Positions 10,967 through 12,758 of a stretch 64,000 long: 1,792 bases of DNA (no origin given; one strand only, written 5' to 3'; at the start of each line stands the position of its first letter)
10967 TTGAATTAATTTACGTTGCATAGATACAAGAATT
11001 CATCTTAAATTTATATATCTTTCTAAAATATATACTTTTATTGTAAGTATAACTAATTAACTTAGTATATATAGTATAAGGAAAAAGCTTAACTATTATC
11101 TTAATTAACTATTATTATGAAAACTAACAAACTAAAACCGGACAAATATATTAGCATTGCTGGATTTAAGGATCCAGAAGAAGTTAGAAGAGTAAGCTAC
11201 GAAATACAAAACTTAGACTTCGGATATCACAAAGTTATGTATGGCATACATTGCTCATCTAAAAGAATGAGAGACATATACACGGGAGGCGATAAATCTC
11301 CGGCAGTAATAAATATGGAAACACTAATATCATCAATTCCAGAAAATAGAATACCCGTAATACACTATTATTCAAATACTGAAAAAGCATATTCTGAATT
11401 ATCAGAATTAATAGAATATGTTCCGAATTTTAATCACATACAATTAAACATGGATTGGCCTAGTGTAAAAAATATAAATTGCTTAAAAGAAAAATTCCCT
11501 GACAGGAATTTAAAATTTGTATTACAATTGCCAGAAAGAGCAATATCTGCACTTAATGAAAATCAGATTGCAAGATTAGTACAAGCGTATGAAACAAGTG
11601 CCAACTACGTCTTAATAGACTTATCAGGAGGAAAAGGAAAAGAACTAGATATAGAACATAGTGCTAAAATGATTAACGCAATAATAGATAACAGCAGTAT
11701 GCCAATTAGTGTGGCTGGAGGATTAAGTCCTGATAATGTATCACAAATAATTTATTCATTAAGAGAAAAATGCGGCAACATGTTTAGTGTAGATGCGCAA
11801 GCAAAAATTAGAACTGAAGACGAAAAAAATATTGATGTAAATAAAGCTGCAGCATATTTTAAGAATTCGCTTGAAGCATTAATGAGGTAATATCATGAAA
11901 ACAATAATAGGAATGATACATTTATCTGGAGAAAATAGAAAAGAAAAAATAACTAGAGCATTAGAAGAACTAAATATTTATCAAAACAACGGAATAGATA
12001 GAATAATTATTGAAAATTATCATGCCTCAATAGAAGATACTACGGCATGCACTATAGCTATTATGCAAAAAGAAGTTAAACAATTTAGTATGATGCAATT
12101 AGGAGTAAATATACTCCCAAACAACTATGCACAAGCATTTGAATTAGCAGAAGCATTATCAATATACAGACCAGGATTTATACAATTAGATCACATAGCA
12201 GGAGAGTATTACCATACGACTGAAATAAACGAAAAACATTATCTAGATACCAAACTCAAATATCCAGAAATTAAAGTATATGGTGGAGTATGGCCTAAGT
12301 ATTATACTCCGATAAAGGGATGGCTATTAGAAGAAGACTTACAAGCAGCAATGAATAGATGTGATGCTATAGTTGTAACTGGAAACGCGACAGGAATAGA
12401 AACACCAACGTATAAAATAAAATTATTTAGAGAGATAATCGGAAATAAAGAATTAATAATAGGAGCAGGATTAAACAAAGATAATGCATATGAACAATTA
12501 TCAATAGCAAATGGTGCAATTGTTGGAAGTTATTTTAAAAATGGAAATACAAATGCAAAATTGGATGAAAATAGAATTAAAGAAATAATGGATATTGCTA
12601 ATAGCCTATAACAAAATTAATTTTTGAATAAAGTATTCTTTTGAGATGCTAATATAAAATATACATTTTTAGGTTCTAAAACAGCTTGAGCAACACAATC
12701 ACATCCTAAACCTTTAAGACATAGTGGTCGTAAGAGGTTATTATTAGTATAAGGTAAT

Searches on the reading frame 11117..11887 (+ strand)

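Call 10: search_protein_families(library=pfam, proteins=[window:11117-11887:+], max_evalue=0.001)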
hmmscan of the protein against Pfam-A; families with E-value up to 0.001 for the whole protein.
window:11117-11887:+ (257 aa): 1 family
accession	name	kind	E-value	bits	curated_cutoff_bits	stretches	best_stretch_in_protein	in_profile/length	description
PF00697.28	PRAI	-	9.9e-07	29.1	22.7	1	146-216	99-164/193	N-(5'phosphoribosyl)anthranilate (PRA) isomerase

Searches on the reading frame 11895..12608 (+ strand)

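Call 10: search_protein_families(library=pfam, proteins=[window:11895-12608:+], max_evalue=0.001)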
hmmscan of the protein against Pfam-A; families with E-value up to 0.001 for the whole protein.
window:11895-12608:+ (238 aa): 1 family
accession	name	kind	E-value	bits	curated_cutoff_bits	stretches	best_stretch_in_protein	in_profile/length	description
PF03437.21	BtpA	-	1.6e-28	100.3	30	1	2-236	3-253/254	BtpA family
